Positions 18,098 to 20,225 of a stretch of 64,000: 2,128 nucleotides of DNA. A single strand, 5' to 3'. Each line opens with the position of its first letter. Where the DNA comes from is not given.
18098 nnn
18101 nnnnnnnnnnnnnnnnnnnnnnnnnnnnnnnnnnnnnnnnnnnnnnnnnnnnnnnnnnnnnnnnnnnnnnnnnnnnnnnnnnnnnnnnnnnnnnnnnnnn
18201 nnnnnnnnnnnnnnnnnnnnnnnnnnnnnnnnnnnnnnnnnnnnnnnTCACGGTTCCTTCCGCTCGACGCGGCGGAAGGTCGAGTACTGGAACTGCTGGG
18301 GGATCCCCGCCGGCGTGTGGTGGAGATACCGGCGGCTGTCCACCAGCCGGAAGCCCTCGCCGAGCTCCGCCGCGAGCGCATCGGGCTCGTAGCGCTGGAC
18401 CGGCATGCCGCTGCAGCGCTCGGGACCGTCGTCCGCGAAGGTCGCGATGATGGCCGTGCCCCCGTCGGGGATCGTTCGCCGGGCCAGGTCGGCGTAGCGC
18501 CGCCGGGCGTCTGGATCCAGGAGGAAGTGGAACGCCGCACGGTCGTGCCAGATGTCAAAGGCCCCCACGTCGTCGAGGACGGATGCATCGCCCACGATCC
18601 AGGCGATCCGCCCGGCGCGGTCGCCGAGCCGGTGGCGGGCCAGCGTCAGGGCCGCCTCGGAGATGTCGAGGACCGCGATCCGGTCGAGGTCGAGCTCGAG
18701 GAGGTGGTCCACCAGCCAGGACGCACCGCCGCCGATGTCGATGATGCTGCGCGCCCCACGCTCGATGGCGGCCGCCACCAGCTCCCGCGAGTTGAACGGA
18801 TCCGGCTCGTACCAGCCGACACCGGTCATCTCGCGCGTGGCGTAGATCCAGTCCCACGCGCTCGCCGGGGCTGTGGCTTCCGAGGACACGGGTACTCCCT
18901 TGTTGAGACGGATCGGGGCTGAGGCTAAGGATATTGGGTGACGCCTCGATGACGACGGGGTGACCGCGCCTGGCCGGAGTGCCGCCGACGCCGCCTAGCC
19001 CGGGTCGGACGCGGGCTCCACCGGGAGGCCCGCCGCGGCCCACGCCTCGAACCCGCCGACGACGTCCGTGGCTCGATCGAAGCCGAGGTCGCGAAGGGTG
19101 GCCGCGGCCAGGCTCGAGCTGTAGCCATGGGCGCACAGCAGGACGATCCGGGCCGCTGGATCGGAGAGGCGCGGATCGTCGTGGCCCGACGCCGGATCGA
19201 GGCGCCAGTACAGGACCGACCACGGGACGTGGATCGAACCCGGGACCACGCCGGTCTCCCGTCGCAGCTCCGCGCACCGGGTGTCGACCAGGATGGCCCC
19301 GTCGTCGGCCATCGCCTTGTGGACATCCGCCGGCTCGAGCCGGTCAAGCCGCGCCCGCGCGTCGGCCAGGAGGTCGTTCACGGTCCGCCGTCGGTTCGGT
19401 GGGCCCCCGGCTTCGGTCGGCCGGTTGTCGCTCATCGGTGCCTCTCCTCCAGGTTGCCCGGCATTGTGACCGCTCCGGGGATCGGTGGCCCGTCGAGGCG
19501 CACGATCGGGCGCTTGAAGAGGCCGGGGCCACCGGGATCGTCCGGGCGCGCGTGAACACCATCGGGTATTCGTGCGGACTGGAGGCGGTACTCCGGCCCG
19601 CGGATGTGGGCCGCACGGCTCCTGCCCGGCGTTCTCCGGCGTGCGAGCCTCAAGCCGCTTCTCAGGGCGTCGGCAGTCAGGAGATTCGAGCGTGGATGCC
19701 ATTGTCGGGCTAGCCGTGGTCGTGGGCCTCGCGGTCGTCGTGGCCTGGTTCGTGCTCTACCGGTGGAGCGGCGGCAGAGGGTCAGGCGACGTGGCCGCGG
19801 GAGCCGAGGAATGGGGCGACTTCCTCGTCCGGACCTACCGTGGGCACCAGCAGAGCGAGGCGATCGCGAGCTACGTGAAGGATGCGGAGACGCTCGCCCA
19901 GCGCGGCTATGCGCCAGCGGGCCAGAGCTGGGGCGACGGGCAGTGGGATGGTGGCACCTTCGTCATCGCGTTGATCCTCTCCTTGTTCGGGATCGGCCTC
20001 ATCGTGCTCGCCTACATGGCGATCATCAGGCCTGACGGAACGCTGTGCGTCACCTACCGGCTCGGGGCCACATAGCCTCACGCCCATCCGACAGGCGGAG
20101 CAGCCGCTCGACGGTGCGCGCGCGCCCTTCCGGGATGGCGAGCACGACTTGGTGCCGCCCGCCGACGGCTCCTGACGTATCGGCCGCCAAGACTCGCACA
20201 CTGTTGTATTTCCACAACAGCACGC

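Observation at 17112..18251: Radical SAM enzyme with an unexplained ~120-residue N-terminal domain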

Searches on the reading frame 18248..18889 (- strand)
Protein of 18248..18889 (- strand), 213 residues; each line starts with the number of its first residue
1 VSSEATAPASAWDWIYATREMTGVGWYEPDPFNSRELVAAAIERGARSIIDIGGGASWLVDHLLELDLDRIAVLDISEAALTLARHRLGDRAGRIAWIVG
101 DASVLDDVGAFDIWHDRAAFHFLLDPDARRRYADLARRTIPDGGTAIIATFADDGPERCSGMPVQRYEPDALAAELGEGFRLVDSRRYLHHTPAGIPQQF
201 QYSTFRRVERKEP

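Call 3: search_protein_families(library=pfam, proteins=[window:18248-18889:-], max_evalue=0.1)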
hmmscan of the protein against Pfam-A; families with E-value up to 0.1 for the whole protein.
window:18248-18889:- (213 aa): 7 families
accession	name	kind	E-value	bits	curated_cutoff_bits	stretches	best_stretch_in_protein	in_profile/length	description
PF13649.12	Methyltransf_25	-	6.2e-09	36.9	27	1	49-143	1-97/97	Methyltransferase domain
PF08242.18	Methyltransf_12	-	9.1e-07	30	30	1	50-142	1-95/98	Methyltransferase domain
PF08241.18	Methyltransf_11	-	9.8e-07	29.8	21.2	1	51-143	2-91/95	Methyltransferase domain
PF05724.17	TPMT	-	0.0017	18.5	26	1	90-157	94-162/218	Thiopurine S-methyltransferase (TPMT)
PF13847.12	Methyltransf_31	-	0.0037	17.4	27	1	46-150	4-111/145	Methyltransferase domain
PF01209.24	Ubie_methyltran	-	0.029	14.2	20.1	1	44-113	46-119/233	ubiE/COQ5 methyltransferase family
PF13489.12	Methyltransf_23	-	0.048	13.8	27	1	42-157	19-125/164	Methyltransferase domain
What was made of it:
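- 18248..18889 (-): Class I SAM-dependent methyltransferase (213 aa), translationally coupled to the rSAM gene. Pfam Methyltransf_25/11/12 (call 3).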

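Call 4: search_protein_families(library=ncbifam, proteins=[window:18248-18889:-], max_evalue=0.1)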
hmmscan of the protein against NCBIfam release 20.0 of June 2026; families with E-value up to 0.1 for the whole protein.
window:18248-18889:- (213 aa): 10 families
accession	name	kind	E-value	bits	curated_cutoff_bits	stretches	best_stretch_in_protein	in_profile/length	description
TIGR04074.1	bacter_Hen1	equivalog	5.7e-05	21.8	340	1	38-89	275-327/462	3' terminal RNA ribose 2'-O-methyltransferase Hen1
TIGR02072.1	BioC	equivalog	0.0003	20.7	184.95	1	43-153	32-137/244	malonyl-ACP O-methyltransferase BioC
NF041820.1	daptide_MTase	equivalog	0.00045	19.8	175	1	35-157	27-151/243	daptide-type RiPP biosynthesis methyltransferase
NF043040.1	corrin_prot_MT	hypoth_equivalog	0.00055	19.4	180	1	35-149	31-148/216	corrinoid protein-associated methyltransferase CpaM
TIGR01934.1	MenG_MenH_UbiE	subfamily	0.0012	18.2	158.35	1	36-105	30-100/223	ubiquinone/menaquinone biosynthesis methyltransferase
NF009732.0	PRK13255.1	equivalog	0.0046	16.5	213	1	91-165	95-169/218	thiopurine S-methyltransferase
TIGR03840.1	TMPT_Se_Te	equivalog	0.0085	15.7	223.2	1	79-157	76-159/213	thiopurine S-methyltransferase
NF041650.1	nod_mtase_NodS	equivalog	0.013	15.2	300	1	45-125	38-116/190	nodulation methyltransferase NodS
NF008300.0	PRK11088.1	equivalog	0.044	13.2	303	1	8-88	48-132/272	23S rRNA (guanine(745)-N(1))-methyltransferase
NF009733.0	PRK13256.1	equivalog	0.052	13.3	429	1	102-143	116-156/226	thiopurine S-methyltransferase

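Call 59: search_solved_structures(query=window:18248-18889:-, max_evalue=0.01)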
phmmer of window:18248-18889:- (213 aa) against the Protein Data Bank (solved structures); distinct sequences matched with E-value up to 0.01: 6.
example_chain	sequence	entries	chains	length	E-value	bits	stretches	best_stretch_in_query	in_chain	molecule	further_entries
7bgg_A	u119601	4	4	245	0.00076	22.4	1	36-152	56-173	heterocyclic toxin methyltransferase (Rv0560c) | 2-heptyl-1-hydroxyquinolin-4(1H)-one methyltransferase | Uncharacterized protein Rv0560c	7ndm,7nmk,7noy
8gdu_A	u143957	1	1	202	0.0011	21.9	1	37-157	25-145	Methyltransferase domain-containing protein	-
6mro_A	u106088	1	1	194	0.0023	20.8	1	37-157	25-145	methyl transferase from Methanosarcina acetivorans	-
8ys9_A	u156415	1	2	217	0.0027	20.6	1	45-156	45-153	Phosphatidylethanolamine N-methyltransferase/phosphatidyl-N-methylethanolamine N-methyltra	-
9w6x_A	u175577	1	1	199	0.0029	20.5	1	31-146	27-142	YtkW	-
5ufm_A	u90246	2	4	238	0.0065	19.3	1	48-182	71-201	Methyltransferase domain protein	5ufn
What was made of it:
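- Tried and rejected: The methyltransferase has no close solved relative (best E 7.6e-4, Rv0560c; call 59) and no specific NCBIfam family (call 4).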

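Call 73: list_cluster_members(proteins=[P0001, window:18248-18889:-, window:16415-16975:-])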
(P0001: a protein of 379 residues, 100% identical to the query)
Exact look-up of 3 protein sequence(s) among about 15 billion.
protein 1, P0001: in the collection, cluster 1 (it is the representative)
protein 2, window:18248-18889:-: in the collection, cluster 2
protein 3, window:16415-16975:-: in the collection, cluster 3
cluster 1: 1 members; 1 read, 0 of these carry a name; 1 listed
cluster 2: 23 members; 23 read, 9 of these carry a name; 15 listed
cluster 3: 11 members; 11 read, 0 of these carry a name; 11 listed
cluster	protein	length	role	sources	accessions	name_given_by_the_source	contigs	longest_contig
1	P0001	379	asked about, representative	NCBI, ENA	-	-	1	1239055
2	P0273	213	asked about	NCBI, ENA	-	-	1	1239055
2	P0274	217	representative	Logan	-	-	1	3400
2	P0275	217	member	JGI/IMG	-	SAM-dependent methyltransferase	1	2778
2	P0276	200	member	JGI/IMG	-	SAM-dependent methyltransferase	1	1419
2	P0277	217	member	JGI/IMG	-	SAM-dependent methyltransferase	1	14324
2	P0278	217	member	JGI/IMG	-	SAM-dependent methyltransferase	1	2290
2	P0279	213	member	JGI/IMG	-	SAM-dependent methyltransferase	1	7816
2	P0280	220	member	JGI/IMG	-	SAM-dependent methyltransferase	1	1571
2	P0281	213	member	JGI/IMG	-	SAM-dependent methyltransferase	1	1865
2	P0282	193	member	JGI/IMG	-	ubiquinone/menaquinone biosynthesis C-methylase UbiE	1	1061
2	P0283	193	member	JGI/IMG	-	ubiquinone/menaquinone biosynthesis C-methylase UbiE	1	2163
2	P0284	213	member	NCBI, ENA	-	-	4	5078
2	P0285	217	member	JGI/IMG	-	-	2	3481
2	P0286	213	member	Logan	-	-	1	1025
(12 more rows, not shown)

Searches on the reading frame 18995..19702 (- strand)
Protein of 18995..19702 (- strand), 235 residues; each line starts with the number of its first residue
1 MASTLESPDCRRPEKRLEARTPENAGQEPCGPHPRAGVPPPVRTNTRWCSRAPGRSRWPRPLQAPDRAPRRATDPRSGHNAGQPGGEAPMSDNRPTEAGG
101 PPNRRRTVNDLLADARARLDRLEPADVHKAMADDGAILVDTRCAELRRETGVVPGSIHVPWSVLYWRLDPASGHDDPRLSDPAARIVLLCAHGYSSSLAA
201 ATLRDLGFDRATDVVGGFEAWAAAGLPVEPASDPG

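Call 3: search_protein_families(library=pfam, proteins=[window:18995-19702:-], max_evalue=0.1)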
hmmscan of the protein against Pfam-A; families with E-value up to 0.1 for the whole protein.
window:18995-19702:- (235 aa): 1 family
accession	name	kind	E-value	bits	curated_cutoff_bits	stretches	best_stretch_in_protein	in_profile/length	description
PF00581.25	Rhodanese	-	2.2e-12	47.8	22.2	1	124-224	2-102/102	Rhodanese-like domain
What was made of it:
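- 18995..19435 (-): Single-domain rhodanese carrying the loop sequence C-A-H-G-Y-S-S. The probable start is M90 of the longer ORF 18995..19702. Pfam Rhodanese E 2.2e-12 (call 3).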

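Call 4: search_protein_families(library=ncbifam, proteins=[window:18995-19702:-], max_evalue=0.1)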
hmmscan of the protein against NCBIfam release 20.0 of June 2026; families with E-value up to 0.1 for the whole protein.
window:18995-19702:- (235 aa): 9 families
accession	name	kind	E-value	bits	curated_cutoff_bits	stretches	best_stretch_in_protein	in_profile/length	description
NF006444.0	PRK08762.1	equivalog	7.1e-15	54.5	449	1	108-229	3-115/387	molybdopterin-synthase adenylyltransferase MoeB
NF001195.0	PRK00162.1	equivalog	2.1e-08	34.4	102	1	120-226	5-101/108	thiosulfate sulfurtransferase GlpE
NF041203.1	rhodanese_LYCAU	equivalog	0.00035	20.2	115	1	185-230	78-125/126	rhodanese-related (seleno)protein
NF033833.0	rhodan_ChrE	equivalog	0.00048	20.1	120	1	182-227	58-103/108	rhodanese family chromate resistance protein ChrE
NF005902.0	PRK07878.1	equivalog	0.0048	15.8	647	1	183-223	343-383/392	adenylyltransferase/sulfurtransferase MoeZ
NF045694.1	seleno_TsoB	exception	0.0057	14.8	805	1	107-230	30-158/572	rhodanese/DsbD fusion-like selenoprotein TsoB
NF045521.1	rhoda_near_glyco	subfamily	0.038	13.8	145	1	182-229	69-116/144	rhodanese homology domain-containing protein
NF001133.1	PRK00142.1-1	equivalog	0.066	12.8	170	1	120-218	106-200/229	oxygen-dependent tRNA uridine(34) hydroxylase TrhO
TIGR04568.1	arch_SelU_Nterm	equivalog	0.074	12.9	200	0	181-222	172-213/215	selenouridine synthase SelU-like subunit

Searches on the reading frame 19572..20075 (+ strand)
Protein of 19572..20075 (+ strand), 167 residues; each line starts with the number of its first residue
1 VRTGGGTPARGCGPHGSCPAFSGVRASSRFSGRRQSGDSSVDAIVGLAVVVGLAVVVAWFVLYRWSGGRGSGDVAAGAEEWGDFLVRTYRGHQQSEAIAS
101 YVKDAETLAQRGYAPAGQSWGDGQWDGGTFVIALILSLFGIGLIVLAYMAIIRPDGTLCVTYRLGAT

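Call 56: search_protein_families(library=pfam, proteins=[window:19572-20075:+], max_evalue=0.01)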
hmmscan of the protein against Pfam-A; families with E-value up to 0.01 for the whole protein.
window:19572-20075:+ (167 aa): 1 family
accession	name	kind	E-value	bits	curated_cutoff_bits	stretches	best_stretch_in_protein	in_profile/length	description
PF19733.4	DUF6223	-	0.0065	17.2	27.4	0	22-78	19-73/98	Family of unknown function (DUF6223)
